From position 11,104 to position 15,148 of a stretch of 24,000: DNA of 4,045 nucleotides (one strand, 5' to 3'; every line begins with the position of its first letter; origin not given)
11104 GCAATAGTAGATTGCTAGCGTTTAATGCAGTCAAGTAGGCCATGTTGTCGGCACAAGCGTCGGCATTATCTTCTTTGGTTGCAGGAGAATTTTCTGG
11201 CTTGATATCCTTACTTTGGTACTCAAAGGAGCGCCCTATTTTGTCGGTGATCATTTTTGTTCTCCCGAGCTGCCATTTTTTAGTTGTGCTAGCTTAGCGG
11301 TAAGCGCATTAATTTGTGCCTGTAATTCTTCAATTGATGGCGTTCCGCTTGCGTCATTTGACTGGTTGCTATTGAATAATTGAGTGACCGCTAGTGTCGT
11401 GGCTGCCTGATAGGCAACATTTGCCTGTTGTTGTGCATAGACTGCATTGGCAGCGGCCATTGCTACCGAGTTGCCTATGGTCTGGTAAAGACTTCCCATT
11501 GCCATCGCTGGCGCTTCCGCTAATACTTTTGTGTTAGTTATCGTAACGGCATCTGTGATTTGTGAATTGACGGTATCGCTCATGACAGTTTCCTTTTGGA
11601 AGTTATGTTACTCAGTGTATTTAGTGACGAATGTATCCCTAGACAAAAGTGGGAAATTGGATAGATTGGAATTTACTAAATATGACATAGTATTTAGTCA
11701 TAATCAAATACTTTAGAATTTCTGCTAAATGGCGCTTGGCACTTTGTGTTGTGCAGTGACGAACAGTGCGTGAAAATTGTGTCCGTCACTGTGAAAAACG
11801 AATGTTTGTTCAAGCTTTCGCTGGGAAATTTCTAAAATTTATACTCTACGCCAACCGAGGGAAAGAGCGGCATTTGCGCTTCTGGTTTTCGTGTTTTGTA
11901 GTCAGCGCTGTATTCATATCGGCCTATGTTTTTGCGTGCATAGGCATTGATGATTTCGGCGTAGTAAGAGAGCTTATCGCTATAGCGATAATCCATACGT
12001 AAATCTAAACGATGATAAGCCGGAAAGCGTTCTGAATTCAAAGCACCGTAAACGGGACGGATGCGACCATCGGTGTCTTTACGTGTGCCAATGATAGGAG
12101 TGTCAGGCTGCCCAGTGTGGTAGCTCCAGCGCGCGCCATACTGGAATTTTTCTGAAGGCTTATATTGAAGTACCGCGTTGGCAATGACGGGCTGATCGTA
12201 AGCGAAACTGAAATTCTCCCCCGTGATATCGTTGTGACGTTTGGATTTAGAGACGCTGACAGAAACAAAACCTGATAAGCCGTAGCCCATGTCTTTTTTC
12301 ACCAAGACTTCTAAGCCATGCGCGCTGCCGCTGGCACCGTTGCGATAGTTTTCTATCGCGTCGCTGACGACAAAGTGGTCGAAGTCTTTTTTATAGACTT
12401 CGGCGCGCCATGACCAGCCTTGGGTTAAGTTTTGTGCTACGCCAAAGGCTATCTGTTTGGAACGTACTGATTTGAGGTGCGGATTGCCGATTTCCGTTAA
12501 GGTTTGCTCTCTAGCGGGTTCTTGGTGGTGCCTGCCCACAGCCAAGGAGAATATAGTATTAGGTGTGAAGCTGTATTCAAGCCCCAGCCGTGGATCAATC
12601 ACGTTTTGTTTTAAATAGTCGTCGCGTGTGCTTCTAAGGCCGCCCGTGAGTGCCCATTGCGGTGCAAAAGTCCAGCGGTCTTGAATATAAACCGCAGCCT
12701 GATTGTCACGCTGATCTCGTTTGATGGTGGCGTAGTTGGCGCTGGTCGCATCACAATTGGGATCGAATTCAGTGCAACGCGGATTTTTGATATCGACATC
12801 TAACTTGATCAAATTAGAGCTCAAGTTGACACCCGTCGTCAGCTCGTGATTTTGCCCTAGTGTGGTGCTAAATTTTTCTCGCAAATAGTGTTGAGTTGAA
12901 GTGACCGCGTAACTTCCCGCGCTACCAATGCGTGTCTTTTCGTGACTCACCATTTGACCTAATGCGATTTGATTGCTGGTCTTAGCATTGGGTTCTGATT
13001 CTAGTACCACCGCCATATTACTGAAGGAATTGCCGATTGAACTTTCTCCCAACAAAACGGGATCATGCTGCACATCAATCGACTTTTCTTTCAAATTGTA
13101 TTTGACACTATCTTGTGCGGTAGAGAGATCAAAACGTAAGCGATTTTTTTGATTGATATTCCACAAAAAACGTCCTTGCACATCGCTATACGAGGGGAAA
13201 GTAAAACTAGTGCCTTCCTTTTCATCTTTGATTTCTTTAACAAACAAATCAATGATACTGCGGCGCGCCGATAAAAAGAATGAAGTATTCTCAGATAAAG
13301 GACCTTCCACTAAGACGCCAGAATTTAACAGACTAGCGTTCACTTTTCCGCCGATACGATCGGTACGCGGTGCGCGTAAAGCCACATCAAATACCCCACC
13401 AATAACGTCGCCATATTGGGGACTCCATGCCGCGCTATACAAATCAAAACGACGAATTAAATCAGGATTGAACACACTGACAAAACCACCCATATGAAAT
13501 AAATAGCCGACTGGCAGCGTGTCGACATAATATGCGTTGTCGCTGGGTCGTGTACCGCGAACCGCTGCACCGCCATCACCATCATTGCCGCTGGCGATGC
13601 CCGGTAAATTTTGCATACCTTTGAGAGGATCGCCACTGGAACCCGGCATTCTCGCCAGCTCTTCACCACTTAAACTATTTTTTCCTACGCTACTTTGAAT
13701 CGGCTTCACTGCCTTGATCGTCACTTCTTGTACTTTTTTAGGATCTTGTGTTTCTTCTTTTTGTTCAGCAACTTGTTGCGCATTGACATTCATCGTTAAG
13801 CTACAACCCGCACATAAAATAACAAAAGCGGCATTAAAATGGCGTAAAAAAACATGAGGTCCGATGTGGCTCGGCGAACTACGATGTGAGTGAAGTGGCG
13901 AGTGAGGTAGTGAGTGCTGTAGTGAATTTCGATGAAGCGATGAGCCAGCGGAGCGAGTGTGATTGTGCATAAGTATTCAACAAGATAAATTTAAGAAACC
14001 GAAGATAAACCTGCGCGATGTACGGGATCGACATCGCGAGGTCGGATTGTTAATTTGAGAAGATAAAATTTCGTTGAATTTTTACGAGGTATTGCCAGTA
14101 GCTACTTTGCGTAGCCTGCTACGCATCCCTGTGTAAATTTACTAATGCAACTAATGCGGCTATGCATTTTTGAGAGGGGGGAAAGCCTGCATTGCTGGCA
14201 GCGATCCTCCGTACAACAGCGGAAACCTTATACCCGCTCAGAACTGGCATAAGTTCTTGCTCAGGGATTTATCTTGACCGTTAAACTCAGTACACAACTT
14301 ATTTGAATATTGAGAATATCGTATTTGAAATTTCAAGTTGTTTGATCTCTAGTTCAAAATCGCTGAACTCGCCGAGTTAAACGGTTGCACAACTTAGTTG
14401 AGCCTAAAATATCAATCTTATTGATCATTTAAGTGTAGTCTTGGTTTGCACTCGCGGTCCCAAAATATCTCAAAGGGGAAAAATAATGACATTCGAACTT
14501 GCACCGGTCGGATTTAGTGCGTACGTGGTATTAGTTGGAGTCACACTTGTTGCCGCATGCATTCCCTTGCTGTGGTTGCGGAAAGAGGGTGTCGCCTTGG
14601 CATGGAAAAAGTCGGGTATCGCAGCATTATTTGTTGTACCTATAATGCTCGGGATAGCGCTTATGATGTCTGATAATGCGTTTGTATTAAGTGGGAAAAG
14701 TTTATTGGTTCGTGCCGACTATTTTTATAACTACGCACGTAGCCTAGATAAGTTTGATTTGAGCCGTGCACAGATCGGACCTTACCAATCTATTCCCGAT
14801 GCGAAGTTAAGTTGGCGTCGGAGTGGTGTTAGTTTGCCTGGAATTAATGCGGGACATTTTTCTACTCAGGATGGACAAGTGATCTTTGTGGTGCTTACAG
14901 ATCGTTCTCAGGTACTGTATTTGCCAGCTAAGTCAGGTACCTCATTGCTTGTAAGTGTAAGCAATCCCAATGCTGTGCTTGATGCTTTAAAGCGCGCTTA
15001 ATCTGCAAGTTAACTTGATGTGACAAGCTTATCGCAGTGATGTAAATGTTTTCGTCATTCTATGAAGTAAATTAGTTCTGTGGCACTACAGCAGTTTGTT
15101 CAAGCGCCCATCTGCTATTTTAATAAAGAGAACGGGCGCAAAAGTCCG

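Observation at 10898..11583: Compact two-gene R-body (RebB, 'killing trait') locus in an accessory pocket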

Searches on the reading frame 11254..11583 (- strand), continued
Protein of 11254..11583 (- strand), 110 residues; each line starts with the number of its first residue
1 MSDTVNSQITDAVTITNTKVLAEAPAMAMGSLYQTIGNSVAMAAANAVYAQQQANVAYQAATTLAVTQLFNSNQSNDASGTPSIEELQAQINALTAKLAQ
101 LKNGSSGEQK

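Call 53: find_encoding_contigs(protein=P0117, flank=5000, max_places=1)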
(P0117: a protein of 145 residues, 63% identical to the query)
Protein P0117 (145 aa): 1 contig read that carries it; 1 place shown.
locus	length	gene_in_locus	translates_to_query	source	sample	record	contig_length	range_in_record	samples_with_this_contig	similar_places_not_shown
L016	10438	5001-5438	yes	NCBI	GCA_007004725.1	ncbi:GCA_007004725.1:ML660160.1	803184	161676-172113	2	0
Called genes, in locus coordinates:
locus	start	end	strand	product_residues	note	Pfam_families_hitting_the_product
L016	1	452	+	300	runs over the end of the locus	-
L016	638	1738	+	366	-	-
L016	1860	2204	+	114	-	PF12840:HTH_20, PF01022:HTH_5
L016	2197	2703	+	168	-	PF08327:AHSA1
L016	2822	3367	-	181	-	-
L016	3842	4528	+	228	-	-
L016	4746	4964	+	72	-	PF11747:RebB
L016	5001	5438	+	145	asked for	PF11747:RebB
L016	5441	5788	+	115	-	-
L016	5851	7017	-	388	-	PF00756:Esterase, PF13428:TPR_14 (faint), PF13424:TPR_12 (faint)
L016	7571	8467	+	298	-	-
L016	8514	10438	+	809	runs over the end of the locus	PF00413:Peptidase_M10 (weak), PF00801:PKD, PF18911:PKD_4, PF20009:GEVED, PF18911:PKD_4, PF00801:PKD, PF22352:K319L-like_PKD, PF04151:PPC, +1 more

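Call 54: find_encoding_contigs(protein=P0048, flank=5000, max_places=1)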
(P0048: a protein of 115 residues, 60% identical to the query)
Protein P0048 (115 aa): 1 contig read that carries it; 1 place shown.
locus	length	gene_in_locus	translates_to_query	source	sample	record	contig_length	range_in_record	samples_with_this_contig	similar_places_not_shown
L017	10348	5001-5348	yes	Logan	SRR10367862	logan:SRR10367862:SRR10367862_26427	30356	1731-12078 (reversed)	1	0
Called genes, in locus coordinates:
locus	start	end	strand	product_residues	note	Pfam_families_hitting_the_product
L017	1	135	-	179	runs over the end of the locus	-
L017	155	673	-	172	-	PF12019:GspH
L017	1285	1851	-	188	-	-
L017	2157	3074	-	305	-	PF07366:SnoaL (faint), PF12680:SnoaL_2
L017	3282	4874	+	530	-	PF04616:Glyco_hydro_43, PF00652:Ricin_B_lectin, PF14200:RicinB_lectin_2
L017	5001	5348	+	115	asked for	PF11747:RebB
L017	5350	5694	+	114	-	-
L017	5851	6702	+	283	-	-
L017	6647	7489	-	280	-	PF04116:FA_hydroxylase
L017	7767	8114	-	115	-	PF19454:DUF5992 (weak)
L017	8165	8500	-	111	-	-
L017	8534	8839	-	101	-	-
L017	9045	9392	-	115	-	-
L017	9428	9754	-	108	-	-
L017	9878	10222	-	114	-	-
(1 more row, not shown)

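Call 55: find_encoding_contigs(protein=P0026, flank=5000, max_places=1)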
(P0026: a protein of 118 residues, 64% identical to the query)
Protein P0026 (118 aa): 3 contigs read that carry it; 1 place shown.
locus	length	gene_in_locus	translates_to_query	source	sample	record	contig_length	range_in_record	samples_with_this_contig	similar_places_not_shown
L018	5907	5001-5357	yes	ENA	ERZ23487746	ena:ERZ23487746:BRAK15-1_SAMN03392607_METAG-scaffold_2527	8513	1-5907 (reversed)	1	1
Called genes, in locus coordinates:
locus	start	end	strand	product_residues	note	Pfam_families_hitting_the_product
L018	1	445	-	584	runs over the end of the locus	PF02776:TPP_enzyme_N, PF00205:TPP_enzyme_M, PF02775:TPP_enzyme_C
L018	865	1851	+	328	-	PF01370:Epimerase, PF04321:RmlD_sub_bind (faint), PF16363:GDP_Man_Dehyd (weak)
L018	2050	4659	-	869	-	PF00501:AMP-binding, PF00550:PP-binding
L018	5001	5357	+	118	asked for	PF11747:RebB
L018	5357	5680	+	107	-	-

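Call 67: predict_structure(alignment_id=A7)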
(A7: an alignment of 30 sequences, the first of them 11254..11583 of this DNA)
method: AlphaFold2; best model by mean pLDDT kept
length: 110 residues; sequences in the alignment: 30
mean_pLDDT: 59.3   pTM: 0.20
mean pLDDT of the five models: 59.3, 55.2, 53.7, 53.7, 52.1
residues with pLDDT >= 90: 0; 70-90: 9; 50-70: 86; < 50: 15
segments of 3 or more residues with pLDDT < 50: 76-82, 104-110
pLDDT, mean of each block of 10 residues (from residue 1): 56 62 57 64 65 58 62 50 61 72 46
secondary structure, 60 per line:
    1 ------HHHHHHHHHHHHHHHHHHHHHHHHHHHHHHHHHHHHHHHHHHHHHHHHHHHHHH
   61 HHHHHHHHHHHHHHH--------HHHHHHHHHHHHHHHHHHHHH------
elements in order: H7-75 H84-104

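Call 73: search_dna_similar(query=window:11254-11583:-, collection=plasmids, mode=protein, max_rows=40, max_evalue=0.001)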
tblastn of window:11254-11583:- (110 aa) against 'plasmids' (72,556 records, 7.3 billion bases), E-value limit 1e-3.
Records with a match: 18; places in all: 38; records where one place covers at least 80% of the query: 0.
Best place of each record, by identity: 60-80% 14; <60% 4.
By first word of the organism name: Azospirillum 7; Vibrio 4; Burkholderia 2; Candidatus 1; Ruegeria 1; Eleftheria 1; Ralstonia 1; Caedibacter 1.
By predicted mobility (MOB-suite, as given by PLSDB): non-mobilizable 17; mobilizable 1.
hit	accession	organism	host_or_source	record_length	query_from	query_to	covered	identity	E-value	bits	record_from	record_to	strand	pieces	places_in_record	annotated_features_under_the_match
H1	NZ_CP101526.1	Burkholderia arboris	mixed culture,soil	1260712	5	70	60%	50.0%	6e-5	47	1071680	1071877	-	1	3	none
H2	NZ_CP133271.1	Candidatus Bealeia paramacronuclearis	-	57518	5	41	34%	67.6%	2e-7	54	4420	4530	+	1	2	RebB family R body protein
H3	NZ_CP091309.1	Burkholderia pyrrocinia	-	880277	5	42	35%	65.8%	5e-6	50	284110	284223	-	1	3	RebB family R body protein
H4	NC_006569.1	Ruegeria pomeroyi DSS-3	-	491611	5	42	35%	63.2%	6e-7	53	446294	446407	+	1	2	RebB family R body protein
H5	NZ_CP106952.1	Eleftheria terrae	soil sample,soil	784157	4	34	28%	74.2%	9e-6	50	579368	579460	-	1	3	RebB family R body protein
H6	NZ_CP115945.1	Ralstonia syzygii R24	Syzygium aromaticum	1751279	5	34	27%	76.7%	9e-6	50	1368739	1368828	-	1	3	none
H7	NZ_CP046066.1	Vibrio sp. THAF191d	pure culture,Surface of a polyethylene ...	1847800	1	37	34%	59.5%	2e-4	46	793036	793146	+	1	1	none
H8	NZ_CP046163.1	Vibrio sp. THAF191c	pure culture,Surface of a polyethylene ...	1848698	1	37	34%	59.5%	2e-4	46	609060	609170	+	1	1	none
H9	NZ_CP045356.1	Vibrio sp. THAF64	pure culture,Surface of a sandy ...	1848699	1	37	34%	59.5%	2e-4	46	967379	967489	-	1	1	none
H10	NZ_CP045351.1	Vibrio aquimaris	pure culture,Non-filtered water from ...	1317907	4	32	26%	72.4%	3e-4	45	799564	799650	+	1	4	none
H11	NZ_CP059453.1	Azospirillum brasilense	Prokaryotes,soil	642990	5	34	27%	70.0%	8e-5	47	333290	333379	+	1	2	RebB family R body protein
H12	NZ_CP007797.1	Azospirillum argentinense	Triticum aestivum L.,Root,wheat ...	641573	5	34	27%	70.0%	1e-4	47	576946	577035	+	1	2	RebB family R body protein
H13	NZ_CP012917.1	Azospirillum brasilense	Digitaria eriantha,microbe,root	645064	5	34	27%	70.0%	1e-4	47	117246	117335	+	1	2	RebB family R body protein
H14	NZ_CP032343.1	Azospirillum brasilense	soil sample,Agricultural field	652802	5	34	27%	70.0%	1e-4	47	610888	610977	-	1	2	RebB family R body protein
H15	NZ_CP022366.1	Azospirillum sp. TSH58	single cell,paddy soils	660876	5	34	27%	70.0%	1e-4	47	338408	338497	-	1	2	RebB family R body protein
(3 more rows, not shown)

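Call 87: search_protein_families(library=pfam, proteins=[L008:6227-6634:+, L009:6768-7139:+, L008:5627-5860:+, L009:6173-6379:+, L008:5910-6179:+, L016:5441-5785:+], max_evalue=10)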
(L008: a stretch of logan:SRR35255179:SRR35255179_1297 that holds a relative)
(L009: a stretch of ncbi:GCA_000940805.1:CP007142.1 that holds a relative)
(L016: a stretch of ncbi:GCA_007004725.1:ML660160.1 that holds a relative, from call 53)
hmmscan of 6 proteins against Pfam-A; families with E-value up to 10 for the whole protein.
L008:6227-6634:+ (136 aa): 0 families

L009:6768-7139:+ (124 aa): 0 families

L008:5627-5860:+ (78 aa): 1 family
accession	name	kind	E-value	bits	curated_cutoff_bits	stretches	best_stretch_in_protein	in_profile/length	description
PF11747.13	RebB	-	0.0095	16.4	24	1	44-77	30-63/68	Killing trait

L009:6173-6379:+ (69 aa): 1 family
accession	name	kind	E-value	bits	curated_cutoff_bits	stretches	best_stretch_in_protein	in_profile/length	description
PF11747.13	RebB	-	0.0067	16.9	24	1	35-68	30-63/68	Killing trait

L008:5910-6179:+ (90 aa): 1 family
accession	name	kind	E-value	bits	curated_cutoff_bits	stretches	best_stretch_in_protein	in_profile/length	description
PF16403.11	Bact_surface_Ig-like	-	0.19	12.3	27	1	3-37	24-56/71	Bacterial surface protein, Ig-like domain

L016:5441-5785:+ (115 aa): 0 families

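Call 88: search_protein_families(library=pfam, alignment_id=A5, max_evalue=10)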
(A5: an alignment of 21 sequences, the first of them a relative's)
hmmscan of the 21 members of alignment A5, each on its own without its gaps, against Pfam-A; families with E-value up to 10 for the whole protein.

A. member 1, P0138 (98 aa): 1 family
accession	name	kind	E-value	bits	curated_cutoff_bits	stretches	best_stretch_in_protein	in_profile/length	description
PF15844.10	TMCCDC2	-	0.038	14.5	27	1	5-95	5-94/171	Transmembrane and coiled-coil domain-containing protein 2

B. families by the number of members that match (of 21 scanned): 14 families
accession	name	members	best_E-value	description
PF06152.16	Phage_min_cap2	4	0.006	Phage minor capsid protein 2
PF11392.14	AllH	3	0.067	Oxamate carbamoyltransferase subunit AllH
PF25743.1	VG27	2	0.016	Ictalurid herpesvirus 1 ORF27 protein family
PF06924.17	DUF1281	2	0.08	Protein of unknown function (DUF1281)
PF09377.16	SBDS_domain_II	2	0.11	SBDS protein, domain II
PF11747.13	RebB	1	0.011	Killing trait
PF22237.3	SO2946-like_C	1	0.013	SO2946-like, C-terminal domain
PF17920.6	TetR_C_16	1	0.018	Tetracyclin repressor-like, C-terminal domain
PF15844.10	TMCCDC2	1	0.038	Transmembrane and coiled-coil domain-containing protein 2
PF22238.1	RIP_P131-like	1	0.051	RIP/P131 family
PF13605.11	DUF4141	1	0.054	Domain of unknown function (DUF4141)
PF18139.7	LSDAT_euk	1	0.065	SLOG in TRPM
PF15921.10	CCDC158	1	0.11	Coiled-coil domain-containing protein 158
PF03780.18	Asp23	1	0.16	Asp23 family, cell envelope-related function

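Call 95: get_annotated_region(hit=H2, flank=6000)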
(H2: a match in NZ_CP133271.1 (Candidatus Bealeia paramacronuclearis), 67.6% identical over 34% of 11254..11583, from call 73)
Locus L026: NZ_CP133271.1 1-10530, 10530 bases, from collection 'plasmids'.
description: Candidatus Bealeia paramacronuclearis strain US_Bl 15I1 plasmid pBealeia1, complete sequence
organism: Candidatus Bealeia paramacronuclearis (NCBI taxid 1921001)
taxonomy: Bacteria; Pseudomonadota; Alphaproteobacteria; Holosporales; Holosporaceae; Candidatus Bealeia; Candidatus Bealeia paramacronuclearis
host: -; source: -; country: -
typing (MOB-suite, as given by PLSDB): non-mobilizable
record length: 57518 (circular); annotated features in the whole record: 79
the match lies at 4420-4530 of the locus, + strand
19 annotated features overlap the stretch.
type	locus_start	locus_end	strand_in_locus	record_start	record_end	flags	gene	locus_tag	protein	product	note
CDS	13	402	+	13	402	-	-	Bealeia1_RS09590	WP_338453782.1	hypothetical protein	-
CDS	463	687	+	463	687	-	-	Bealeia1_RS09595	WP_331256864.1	hypothetical protein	-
CDS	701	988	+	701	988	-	-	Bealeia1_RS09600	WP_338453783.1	hypothetical protein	-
CDS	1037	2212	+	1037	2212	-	-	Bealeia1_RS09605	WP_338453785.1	hypothetical protein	-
CDS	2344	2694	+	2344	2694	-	-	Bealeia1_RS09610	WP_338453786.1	RebB family R body protein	-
CDS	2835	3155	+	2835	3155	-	-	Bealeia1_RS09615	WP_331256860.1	RebB family R body protein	-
CDS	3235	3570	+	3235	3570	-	-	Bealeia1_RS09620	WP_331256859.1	RebB family R body protein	-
CDS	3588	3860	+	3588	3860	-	-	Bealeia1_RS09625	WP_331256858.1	RebB family R body protein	-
CDS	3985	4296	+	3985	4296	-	-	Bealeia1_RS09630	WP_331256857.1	RebB family R body protein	-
CDS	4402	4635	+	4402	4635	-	-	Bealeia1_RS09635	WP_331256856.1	RebB family R body protein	-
CDS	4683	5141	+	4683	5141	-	-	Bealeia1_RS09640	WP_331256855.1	hypothetical protein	-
CDS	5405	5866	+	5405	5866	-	-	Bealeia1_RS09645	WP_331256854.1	hypothetical protein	-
CDS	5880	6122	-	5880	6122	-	-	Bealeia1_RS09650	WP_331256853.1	hypothetical protein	-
CDS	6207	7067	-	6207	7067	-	-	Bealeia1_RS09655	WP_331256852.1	hypothetical protein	-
CDS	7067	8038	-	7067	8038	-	-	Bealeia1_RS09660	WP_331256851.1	YqaJ viral recombinase family protein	-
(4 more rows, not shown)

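Call 96: get_annotated_region(hit=H11, flank=6000)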
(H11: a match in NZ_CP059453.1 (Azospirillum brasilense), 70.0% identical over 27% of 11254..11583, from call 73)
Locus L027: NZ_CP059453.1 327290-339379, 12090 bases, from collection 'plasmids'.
description: Azospirillum brasilense strain 2020WEIHUA_K plasmid unnamed4, complete sequence
organism: Azospirillum brasilense (NCBI taxid 192)
taxonomy: Bacteria; Pseudomonadota; Alphaproteobacteria; Rhodospirillales; Azospirillaceae; Azospirillum; Azospirillum brasilense
host: -; source: Prokaryotes,soil; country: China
typing (MOB-suite, as given by PLSDB): non-mobilizable
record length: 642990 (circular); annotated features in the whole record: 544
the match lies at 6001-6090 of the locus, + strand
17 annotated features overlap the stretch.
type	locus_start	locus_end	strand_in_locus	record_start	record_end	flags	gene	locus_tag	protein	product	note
CDS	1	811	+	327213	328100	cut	motA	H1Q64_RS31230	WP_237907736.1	flagellar motor stator protein MotA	-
CDS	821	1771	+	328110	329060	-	-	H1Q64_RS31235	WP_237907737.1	flagellar motor protein MotB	-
CDS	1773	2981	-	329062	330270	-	-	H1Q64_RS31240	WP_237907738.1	arabinose transporter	GO:0055085 - transmembrane transport [Evidence IEA]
CDS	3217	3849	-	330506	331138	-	-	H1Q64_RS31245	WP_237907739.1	DUF2239 family protein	-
CDS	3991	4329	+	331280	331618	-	-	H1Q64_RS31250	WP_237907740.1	GIY-YIG nuclease family protein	-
CDS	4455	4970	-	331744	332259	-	-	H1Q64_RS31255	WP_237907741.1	YitT family protein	-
CDS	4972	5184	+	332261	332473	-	-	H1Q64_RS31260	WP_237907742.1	hypothetical protein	-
CDS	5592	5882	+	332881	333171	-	-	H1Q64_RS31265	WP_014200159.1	RebB family R body protein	-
CDS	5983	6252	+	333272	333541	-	-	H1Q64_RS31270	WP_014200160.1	RebB family R body protein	-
CDS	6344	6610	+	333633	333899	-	-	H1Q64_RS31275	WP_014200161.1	RebB family R body protein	-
CDS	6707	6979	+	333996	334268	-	-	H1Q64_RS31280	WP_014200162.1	RebB family R body protein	-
CDS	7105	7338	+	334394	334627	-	-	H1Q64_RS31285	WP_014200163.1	RebB family R body protein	-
CDS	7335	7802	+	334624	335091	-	-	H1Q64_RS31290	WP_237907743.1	RebB family R body protein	-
CDS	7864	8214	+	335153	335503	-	-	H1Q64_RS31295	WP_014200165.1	hypothetical protein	-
CDS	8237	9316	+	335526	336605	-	-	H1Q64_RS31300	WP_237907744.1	hypothetical protein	-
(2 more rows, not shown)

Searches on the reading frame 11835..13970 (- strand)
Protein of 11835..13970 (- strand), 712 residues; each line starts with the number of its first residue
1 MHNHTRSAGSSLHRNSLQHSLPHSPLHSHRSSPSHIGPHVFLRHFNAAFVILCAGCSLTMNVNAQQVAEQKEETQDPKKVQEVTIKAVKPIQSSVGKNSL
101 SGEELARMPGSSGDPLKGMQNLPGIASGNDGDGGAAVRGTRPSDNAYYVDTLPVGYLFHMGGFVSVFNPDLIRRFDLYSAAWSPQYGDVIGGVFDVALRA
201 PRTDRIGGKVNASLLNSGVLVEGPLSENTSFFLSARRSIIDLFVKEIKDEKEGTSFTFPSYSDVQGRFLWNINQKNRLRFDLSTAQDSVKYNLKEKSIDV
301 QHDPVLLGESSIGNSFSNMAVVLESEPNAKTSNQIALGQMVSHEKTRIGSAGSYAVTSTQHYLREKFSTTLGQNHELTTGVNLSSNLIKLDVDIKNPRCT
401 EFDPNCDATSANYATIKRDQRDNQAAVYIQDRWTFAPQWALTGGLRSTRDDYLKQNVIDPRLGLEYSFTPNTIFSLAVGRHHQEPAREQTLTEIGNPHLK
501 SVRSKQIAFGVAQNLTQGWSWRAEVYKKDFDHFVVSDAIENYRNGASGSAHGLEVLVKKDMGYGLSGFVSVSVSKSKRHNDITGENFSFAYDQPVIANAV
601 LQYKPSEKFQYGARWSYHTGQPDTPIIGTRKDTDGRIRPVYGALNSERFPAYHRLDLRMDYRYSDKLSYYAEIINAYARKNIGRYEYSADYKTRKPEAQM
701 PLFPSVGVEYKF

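Call 6: search_protein_families(library=pfam, proteins=[window:11835-13970:-], max_evalue=0.001)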
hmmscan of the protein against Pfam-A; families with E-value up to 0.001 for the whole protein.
window:11835-13970:- (712 aa): 2 families
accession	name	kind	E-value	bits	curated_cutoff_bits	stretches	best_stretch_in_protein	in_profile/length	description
PF00593.30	TonB_dep_Rec_b-barrel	-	1.9e-26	94.3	27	1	321-675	102-435/436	TonB dependent receptor-like, beta-barrel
PF07715.20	Plug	-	3.8e-07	31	23.9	1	98-193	10-107/107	TonB-dependent Receptor Plug Domain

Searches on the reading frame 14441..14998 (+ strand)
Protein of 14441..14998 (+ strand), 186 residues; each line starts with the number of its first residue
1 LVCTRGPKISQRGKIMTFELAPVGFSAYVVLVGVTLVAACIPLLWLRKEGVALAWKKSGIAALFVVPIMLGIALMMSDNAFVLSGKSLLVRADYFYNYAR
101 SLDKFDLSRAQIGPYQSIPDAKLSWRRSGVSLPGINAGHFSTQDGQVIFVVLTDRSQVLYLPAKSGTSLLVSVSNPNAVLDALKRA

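Call 6: search_protein_families(library=pfam, proteins=[window:14441-14998:+], max_evalue=0.001)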
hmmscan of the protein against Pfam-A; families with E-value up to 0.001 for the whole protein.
window:14441-14998:+ (186 aa): 1 family
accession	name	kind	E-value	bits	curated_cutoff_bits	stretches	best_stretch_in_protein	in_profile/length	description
PF10882.14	bPH_5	-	1.6e-05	25.3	22.5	1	103-185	17-98/100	Bacterial PH domain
